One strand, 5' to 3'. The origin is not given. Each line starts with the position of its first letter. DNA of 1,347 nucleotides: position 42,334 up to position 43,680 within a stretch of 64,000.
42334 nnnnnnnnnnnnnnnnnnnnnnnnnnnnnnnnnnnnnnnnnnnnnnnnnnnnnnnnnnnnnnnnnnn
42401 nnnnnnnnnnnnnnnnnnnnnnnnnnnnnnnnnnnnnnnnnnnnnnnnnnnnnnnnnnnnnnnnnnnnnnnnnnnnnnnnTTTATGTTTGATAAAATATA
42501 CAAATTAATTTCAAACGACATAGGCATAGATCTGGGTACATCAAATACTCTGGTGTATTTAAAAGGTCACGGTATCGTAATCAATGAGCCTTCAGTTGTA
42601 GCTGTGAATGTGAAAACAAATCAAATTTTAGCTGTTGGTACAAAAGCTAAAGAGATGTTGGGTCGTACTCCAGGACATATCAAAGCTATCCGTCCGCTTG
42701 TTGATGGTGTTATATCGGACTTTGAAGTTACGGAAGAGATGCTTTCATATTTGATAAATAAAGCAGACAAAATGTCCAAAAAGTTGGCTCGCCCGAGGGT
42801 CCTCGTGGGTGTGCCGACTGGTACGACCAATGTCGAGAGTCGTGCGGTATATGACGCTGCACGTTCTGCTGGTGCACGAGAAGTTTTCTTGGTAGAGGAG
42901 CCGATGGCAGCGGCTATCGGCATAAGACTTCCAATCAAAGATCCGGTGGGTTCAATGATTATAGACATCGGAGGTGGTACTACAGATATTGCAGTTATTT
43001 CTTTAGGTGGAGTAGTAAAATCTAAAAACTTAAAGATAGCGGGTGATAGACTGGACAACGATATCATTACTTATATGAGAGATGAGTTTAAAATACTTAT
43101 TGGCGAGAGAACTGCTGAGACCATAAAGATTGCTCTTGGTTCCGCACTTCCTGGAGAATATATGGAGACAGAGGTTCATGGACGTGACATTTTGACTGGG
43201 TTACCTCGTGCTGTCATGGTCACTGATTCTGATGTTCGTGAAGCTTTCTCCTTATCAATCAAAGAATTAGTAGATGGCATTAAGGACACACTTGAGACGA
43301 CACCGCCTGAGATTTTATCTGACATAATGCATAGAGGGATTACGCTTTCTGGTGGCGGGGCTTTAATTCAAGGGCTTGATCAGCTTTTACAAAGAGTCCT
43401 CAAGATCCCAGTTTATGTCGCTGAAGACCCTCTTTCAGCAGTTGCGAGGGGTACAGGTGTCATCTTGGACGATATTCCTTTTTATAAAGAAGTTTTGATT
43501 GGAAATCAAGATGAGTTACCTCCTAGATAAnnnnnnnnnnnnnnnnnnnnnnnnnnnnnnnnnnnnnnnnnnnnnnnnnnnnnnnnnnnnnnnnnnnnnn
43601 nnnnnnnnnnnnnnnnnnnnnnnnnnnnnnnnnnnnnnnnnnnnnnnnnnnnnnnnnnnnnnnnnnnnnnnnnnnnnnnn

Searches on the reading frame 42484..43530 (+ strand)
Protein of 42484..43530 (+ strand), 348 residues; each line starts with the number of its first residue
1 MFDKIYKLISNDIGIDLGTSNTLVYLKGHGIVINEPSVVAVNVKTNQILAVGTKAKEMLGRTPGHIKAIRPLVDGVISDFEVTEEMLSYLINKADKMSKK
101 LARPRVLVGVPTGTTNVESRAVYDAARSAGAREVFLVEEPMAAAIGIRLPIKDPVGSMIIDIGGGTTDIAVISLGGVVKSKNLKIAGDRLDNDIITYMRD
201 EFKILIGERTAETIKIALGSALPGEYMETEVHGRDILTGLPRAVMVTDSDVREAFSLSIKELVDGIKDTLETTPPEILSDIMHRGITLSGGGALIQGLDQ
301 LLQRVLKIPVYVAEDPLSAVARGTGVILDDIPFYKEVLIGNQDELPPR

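Call 8: search_protein_families(library=ncbifam, proteins=[window:42484-43530:+])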
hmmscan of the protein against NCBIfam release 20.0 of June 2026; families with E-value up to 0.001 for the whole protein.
window:42484-43530:+ (348 aa): 18 families
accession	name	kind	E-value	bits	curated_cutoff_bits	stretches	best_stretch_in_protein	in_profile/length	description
NF010539.0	PRK13927.1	subfamily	7.8e-142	472.1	293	1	7-337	3-335/339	rod shape-determining protein MreB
TIGR00904.1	mreB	subfamily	8.1e-136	452.5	365.75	1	10-332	2-330/334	MreB/Mrl family cell shape determining protein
NF010540.1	PRK13929.1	exception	5.5e-120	400.4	515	1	10-332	4-328/334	rod-share determining protein MreBH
NF040964.1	MamK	subfamily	2.1e-24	86.2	400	1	13-332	3-323/335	MamK family actin-like protein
NF053558.1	BeeR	equivalog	8.5e-22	77.6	530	1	14-307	4-309/349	BeeR family actin-like protein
TIGR01174.1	ftsA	equivalog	2e-17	63.3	175.85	1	121-314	162-346/371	cell division protein FtsA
TIGR01991.1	HscA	equivalog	8.4e-13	47.7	708.55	1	73-323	101-354/600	Fe-S protein assembly chaperone HscA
NF003520.0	PRK05183.1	subfamily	1.6e-12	46.7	620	1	73-206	121-258/621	Fe-S protein assembly chaperone HscA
NF011660.0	PRK15080.1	equivalog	1.7e-12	47.1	182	1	72-184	64-170/277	ethanolamine utilization protein EutJ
TIGR02350.1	prok_dnaK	equivalog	1.8e-11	43.2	822.55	1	79-203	107-236/596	molecular chaperone DnaK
NF001413.0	PRK00290.1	equivalog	2e-11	43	648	1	81-203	112-237/625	molecular chaperone DnaK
TIGR02529.1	EutJ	subfamily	3.4e-11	43.1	152.1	1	72-188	31-141/239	ethanolamine utilization protein EutJ family protein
NF002399.0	PRK01433.1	equivalog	2.5e-10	39.6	743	1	73-325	112-351/595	Fe-S protein assembly chaperone HscA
NF009947.0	PRK13411.1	equivalog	3.8e-10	38.4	1002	1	106-203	136-239/662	molecular chaperone DnaK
NF007009.0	PRK09472.1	equivalog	1.4e-09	37.5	409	1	152-314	201-360/420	cell division protein FtsA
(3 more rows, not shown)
